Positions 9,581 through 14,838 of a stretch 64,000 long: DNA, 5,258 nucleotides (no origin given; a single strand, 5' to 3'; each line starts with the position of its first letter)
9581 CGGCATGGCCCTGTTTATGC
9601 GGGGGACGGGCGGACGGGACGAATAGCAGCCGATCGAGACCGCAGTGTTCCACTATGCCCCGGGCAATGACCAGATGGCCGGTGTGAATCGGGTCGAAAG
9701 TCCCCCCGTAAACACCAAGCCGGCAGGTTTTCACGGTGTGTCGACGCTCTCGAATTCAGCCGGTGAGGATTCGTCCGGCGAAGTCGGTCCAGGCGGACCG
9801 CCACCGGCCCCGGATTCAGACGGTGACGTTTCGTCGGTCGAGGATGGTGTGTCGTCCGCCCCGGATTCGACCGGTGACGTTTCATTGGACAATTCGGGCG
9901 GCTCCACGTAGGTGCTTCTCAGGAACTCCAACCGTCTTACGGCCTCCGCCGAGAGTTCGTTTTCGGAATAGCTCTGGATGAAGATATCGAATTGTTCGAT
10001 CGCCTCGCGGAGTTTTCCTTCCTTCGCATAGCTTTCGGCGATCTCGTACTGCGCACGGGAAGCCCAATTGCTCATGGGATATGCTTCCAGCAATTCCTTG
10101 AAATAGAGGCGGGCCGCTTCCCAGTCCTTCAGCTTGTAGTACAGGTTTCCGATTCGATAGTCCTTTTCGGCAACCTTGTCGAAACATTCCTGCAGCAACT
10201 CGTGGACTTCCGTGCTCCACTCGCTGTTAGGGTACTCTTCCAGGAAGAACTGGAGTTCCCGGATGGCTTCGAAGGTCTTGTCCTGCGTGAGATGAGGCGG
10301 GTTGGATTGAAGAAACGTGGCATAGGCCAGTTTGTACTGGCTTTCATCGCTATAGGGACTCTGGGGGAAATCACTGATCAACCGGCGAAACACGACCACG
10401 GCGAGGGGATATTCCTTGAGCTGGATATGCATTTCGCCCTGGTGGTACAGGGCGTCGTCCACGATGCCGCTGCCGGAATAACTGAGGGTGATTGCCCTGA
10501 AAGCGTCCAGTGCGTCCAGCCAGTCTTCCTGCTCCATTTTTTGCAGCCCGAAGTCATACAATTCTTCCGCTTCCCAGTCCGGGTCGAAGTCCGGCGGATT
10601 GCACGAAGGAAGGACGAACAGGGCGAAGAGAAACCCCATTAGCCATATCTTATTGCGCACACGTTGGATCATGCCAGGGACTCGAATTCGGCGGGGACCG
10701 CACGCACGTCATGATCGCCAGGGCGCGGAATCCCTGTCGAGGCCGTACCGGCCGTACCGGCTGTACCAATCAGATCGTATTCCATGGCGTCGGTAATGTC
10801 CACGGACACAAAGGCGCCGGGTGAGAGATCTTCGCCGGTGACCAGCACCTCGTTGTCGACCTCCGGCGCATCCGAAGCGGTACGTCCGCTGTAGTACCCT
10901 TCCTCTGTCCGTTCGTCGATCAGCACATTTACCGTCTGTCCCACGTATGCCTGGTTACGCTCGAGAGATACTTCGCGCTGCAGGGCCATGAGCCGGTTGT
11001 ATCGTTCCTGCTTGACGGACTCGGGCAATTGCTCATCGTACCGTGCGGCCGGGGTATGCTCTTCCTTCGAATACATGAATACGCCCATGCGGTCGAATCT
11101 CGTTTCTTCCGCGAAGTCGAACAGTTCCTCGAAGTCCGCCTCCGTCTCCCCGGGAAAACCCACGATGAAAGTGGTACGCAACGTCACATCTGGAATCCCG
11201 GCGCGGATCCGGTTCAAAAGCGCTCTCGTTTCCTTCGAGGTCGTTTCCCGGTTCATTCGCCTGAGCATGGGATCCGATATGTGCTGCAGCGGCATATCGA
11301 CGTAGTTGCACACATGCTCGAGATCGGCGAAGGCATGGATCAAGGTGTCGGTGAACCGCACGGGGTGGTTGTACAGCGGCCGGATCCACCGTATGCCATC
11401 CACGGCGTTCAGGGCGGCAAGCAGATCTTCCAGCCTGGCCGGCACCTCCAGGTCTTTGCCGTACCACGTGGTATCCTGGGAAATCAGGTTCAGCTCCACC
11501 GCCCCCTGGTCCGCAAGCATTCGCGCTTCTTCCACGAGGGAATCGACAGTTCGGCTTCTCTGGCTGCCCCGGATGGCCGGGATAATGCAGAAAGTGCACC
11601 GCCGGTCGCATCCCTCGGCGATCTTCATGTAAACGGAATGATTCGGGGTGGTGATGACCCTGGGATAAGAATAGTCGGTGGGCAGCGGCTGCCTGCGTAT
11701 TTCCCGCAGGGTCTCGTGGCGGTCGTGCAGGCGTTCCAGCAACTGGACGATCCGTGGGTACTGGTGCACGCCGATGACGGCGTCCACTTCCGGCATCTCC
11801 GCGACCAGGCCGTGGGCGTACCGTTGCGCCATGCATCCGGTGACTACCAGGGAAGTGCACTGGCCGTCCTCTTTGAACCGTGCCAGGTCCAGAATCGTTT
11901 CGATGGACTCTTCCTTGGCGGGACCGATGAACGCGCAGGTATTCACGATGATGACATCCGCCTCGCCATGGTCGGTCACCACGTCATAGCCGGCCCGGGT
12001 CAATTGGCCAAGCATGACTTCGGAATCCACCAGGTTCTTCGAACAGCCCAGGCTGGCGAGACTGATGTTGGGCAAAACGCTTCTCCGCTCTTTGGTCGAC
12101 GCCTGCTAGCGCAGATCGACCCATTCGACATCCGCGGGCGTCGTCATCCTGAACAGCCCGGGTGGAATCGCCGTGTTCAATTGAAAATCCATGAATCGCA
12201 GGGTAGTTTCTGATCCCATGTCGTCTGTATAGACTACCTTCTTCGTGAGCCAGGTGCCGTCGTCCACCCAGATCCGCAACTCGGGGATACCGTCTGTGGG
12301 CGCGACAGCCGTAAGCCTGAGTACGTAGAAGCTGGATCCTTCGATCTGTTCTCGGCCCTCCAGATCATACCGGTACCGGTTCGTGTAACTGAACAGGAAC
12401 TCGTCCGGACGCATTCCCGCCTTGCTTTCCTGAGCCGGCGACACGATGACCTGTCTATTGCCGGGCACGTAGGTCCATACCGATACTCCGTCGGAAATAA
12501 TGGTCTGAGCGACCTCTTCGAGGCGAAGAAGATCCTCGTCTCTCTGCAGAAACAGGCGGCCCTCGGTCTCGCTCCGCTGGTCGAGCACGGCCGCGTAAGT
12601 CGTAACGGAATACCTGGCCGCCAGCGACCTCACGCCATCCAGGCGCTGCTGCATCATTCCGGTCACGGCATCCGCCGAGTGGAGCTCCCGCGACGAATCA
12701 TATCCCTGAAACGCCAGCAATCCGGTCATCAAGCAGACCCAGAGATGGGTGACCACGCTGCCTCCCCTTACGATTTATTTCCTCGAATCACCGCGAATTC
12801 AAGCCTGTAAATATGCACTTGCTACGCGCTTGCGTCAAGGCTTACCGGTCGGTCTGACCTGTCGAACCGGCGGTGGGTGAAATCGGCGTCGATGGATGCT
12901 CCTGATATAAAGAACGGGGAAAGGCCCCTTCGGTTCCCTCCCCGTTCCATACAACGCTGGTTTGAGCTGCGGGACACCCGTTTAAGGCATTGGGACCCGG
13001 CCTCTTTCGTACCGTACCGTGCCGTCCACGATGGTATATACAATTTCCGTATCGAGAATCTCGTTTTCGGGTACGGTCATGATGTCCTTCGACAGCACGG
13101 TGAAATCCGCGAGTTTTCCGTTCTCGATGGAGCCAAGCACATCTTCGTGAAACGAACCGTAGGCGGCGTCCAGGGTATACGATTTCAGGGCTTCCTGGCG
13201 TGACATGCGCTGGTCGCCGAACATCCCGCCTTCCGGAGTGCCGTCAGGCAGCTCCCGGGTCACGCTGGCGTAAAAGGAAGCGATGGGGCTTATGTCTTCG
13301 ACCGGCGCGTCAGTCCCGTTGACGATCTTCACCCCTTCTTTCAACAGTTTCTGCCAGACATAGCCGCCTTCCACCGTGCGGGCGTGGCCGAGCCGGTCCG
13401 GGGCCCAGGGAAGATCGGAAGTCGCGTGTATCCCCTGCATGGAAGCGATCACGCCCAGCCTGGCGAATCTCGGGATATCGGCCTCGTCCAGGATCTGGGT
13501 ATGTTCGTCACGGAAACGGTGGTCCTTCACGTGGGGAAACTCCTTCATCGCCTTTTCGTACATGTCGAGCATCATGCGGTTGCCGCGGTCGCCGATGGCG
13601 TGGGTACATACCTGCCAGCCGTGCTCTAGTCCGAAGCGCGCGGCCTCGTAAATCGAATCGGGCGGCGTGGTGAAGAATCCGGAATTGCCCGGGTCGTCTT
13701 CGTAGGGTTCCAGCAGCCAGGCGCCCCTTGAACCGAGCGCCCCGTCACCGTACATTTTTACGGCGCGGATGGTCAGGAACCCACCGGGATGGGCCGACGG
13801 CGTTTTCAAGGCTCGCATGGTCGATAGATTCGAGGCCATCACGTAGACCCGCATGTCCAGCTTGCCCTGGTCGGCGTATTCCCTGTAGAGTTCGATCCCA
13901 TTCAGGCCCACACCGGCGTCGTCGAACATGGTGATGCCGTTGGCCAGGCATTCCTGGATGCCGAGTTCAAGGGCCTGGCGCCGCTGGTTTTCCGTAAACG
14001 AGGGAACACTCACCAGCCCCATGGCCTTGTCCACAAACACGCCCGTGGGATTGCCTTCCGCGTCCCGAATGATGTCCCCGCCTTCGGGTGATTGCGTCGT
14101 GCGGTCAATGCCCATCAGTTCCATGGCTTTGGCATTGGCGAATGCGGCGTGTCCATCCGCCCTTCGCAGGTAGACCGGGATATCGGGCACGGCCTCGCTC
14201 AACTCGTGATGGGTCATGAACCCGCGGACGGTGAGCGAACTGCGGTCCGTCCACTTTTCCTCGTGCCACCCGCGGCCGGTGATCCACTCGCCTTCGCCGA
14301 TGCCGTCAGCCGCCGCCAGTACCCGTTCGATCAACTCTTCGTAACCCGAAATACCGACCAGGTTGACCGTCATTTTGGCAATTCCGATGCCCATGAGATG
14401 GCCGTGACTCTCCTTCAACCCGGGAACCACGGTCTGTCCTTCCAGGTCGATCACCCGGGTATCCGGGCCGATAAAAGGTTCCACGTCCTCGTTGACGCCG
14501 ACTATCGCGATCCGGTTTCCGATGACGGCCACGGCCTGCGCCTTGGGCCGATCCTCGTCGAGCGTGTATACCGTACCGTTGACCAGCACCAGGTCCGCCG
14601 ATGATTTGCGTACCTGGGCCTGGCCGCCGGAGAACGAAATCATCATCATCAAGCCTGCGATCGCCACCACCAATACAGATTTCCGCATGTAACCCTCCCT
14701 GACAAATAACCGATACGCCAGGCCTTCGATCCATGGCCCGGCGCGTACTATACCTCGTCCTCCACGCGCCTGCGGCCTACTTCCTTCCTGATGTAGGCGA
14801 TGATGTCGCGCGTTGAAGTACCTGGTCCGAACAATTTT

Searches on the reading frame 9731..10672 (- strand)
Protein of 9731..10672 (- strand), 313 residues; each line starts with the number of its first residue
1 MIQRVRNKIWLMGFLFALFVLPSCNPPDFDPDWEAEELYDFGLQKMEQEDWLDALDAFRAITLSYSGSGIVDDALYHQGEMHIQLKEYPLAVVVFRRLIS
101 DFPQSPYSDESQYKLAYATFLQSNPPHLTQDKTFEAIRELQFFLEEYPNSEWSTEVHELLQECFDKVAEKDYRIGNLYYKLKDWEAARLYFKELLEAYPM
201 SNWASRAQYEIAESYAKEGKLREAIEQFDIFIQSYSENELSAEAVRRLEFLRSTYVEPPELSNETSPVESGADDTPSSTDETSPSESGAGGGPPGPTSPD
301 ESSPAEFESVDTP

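Call 17: search_protein_families(library=pfam, max_evalue=0.00001, proteins=[window:9731-10672:-])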
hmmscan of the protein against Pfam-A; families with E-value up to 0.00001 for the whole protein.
window:9731-10672:- (313 aa): 9 families
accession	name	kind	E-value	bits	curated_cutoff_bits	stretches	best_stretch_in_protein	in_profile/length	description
PF13525.12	YfiO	-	2.7e-24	86.5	25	2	33-187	3-160/203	Outer membrane lipoprotein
PF13174.12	TPR_6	-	3.6e-22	77.9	26.3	0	172-199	4-31/33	Tetratricopeptide repeat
PF13432.12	TPR_16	-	8.5e-14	52.1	32.7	0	172-236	1-62/65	Tetratricopeptide repeat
PF07719.23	TPR_2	-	1.6e-13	50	27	0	172-199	5-32/34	Tetratricopeptide repeat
PF00515.34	TPR_1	-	9e-10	38.4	27.8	0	172-199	5-32/34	Tetratricopeptide repeat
PF13512.12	TPR_18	-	7.8e-08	33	21.9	0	73-208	11-142/145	Tetratricopeptide repeat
PF13428.12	TPR_14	-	2.4e-07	31.2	23.5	0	174-199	7-32/44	Tetratricopeptide repeat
PF13181.12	TPR_8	-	5.7e-06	26.5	25.7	0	172-199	5-32/34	Tetratricopeptide repeat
PF13424.12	TPR_12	-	6.1e-06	26.8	30.1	0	168-228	3-68/77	Tetratricopeptide repeat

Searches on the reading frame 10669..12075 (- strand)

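Call 17: search_protein_families(library=pfam, max_evalue=0.00001, proteins=[window:10669-12075:-])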
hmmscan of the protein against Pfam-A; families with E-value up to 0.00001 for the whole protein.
window:10669-12075:- (468 aa): 4 families
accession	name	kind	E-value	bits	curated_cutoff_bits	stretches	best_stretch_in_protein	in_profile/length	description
PF00919.26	UPF0004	-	2e-28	98.7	27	1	5-102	3-98/98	Uncharacterized protein family UPF0004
PF04055.27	Radical_SAM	-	2.3e-24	86.9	29.5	1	151-322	2-166/166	Radical SAM superfamily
PF18693.7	TRAM_2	-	1.5e-21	76.8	27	1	378-438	1-61/63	TRAM domain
PF01938.26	TRAM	-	3.6e-06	27.2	21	1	375-438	1-59/61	TRAM domain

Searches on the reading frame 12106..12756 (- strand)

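Call 17: search_protein_families(library=pfam, max_evalue=0.00001, proteins=[window:12106-12756:-])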
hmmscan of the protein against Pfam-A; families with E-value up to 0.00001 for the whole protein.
window:12106-12756:- (216 aa): 2 families
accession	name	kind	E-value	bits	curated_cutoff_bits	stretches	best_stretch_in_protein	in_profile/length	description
PF03548.22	LolA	-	5e-11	43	23.6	1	41-205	2-165/165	Outer membrane lipoprotein carrier protein LolA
PF17131.11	LolA_like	-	2.6e-08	34.2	30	1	91-182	28-126/184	Outer membrane lipoprotein-sorting protein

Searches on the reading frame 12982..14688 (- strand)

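Call 17: search_protein_families(library=pfam, max_evalue=0.00001, proteins=[window:12982-14688:-])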
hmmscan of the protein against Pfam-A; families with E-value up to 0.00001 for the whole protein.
window:12982-14688:- (568 aa): 2 families
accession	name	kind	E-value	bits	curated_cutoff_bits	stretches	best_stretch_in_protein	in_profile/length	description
PF07969.17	Amidohydro_3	-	1.9e-97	328.1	29.7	1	78-560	1-472/472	Amidohydrolase family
PF01979.26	Amidohydro_1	-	2.7e-12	47.1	25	1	231-558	29-344/345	Amidohydrolase family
